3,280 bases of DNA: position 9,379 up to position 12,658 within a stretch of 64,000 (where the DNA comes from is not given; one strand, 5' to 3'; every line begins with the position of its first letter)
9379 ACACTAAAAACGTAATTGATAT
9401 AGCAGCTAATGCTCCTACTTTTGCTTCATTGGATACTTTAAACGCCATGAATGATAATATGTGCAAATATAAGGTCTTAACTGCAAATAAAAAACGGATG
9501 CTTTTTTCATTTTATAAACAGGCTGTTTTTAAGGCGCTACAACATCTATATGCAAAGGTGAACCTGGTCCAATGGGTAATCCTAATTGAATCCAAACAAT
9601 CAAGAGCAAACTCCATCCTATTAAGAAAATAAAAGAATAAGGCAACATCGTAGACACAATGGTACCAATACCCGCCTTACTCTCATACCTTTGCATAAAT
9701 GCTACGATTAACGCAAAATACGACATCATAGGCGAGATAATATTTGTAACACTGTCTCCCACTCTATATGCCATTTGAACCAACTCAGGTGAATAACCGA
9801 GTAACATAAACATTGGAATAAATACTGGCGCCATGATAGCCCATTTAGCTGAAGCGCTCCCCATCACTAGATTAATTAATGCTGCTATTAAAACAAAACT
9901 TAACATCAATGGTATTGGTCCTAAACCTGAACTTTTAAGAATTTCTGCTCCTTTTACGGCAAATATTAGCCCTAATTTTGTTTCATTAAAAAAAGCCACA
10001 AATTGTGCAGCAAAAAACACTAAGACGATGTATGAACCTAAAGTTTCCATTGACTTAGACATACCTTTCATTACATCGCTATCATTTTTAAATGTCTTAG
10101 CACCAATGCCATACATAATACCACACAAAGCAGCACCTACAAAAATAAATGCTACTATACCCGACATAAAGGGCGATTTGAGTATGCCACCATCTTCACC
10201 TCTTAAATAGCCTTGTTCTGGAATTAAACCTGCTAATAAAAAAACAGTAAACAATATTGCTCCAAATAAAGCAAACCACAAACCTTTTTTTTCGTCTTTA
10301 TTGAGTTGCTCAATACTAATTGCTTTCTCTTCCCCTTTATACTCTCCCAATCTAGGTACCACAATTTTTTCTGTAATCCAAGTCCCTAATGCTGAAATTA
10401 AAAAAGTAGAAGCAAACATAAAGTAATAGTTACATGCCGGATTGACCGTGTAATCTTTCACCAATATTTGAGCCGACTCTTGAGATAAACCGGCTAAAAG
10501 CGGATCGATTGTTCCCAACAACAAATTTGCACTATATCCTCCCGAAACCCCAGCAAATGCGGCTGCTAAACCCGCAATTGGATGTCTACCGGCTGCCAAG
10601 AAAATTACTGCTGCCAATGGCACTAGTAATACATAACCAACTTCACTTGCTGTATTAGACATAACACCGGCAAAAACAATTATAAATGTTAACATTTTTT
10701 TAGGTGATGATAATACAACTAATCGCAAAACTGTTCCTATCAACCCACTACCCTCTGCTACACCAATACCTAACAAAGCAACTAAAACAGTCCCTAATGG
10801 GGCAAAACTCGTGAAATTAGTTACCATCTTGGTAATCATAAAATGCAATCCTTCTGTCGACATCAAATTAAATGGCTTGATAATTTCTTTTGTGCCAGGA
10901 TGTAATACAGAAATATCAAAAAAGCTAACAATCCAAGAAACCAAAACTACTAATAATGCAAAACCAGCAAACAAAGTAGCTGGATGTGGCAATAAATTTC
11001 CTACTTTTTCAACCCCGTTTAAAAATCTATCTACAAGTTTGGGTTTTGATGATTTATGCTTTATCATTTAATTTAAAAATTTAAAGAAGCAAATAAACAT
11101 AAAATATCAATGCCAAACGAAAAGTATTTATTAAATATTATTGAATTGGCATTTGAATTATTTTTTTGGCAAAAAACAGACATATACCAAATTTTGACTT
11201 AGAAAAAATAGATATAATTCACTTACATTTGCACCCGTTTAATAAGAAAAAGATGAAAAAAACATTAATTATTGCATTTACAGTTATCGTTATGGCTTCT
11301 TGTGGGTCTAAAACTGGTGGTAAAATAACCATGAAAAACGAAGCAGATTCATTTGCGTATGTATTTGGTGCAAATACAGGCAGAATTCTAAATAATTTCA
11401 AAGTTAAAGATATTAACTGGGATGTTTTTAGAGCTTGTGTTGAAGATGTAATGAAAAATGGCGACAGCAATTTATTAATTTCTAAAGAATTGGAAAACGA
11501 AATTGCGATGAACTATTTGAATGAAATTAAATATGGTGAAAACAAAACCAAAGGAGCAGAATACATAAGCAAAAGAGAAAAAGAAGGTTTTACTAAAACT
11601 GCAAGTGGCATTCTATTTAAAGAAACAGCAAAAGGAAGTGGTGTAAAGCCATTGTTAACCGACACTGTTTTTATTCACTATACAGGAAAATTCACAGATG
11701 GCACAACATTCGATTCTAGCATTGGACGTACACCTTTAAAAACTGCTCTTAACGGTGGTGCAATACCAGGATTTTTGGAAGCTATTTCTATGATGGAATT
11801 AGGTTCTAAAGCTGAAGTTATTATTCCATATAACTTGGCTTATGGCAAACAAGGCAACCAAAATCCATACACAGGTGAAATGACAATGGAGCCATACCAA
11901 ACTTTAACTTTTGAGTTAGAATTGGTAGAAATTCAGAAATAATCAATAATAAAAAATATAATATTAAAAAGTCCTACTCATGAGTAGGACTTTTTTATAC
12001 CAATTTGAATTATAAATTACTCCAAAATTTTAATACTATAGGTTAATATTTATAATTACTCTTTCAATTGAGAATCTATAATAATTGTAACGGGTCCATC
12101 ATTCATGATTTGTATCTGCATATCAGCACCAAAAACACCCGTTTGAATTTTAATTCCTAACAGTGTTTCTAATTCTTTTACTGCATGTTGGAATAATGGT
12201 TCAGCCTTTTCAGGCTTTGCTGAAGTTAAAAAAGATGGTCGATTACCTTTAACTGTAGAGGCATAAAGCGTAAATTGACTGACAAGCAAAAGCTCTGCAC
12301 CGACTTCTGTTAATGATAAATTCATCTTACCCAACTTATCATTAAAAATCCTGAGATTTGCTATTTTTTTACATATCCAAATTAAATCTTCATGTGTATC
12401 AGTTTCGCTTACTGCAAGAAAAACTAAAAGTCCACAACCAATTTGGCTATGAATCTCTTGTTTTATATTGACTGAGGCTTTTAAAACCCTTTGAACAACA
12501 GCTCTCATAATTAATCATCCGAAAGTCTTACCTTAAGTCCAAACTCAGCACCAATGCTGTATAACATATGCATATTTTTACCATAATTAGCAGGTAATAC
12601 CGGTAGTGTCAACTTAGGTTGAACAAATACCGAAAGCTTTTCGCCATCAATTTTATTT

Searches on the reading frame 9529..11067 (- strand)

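Call 74: search_protein_families(library=pfam, proteins=[window:9529-11067:-], max_evalue=0.00001)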
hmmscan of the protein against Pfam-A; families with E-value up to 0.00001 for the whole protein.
window:9529-11067:- (512 aa): 3 families
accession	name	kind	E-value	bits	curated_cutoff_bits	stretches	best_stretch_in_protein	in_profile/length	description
PF03806.19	ABG_transport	-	5.7e-198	658.7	27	1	14-506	1-501/502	AbgT putative transporter family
PF03606.21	DcuC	-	1.7e-11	43.8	23.1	1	125-459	118-428/461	C4-dicarboxylate anaerobic carrier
PF02667.20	SCFA_trans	-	1.6e-06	27.9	27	1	391-487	359-452/453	Short chain fatty acid transporter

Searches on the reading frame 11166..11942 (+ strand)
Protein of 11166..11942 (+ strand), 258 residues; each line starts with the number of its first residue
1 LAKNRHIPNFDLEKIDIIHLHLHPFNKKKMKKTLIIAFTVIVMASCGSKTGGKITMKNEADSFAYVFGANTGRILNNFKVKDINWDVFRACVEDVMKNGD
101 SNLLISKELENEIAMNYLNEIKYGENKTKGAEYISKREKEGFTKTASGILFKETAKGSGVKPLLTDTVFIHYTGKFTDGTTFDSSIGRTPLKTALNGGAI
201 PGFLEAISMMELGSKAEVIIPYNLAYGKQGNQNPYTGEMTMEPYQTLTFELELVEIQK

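Call 74: search_protein_families(library=pfam, proteins=[window:11166-11942:+], max_evalue=0.00001)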
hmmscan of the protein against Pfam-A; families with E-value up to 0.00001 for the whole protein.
window:11166-11942:+ (258 aa): 2 families
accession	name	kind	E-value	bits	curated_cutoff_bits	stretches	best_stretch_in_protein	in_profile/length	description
PF00254.34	FKBP_C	-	1.1e-19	71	21.1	1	164-254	7-94/94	FKBP-type peptidyl-prolyl cis-trans isomerase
PF01346.23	FKBP_N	-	3.1e-07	31.6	22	1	61-152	2-96/97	Domain amino terminal to FKBP-type peptidyl-prolyl isomerase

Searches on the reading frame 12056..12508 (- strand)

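Call 75: search_protein_families(library=pfam, proteins=[window:12056-12508:-], max_evalue=0.00001)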
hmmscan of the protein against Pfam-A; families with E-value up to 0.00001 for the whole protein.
window:12056-12508:- (150 aa): 1 family
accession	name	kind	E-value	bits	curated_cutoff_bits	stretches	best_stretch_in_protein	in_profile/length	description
PF02580.21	Tyr_Deacylase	-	1.4e-56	191.3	25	1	2-145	1-144/144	D-Tyr-tRNA(Tyr) deacylase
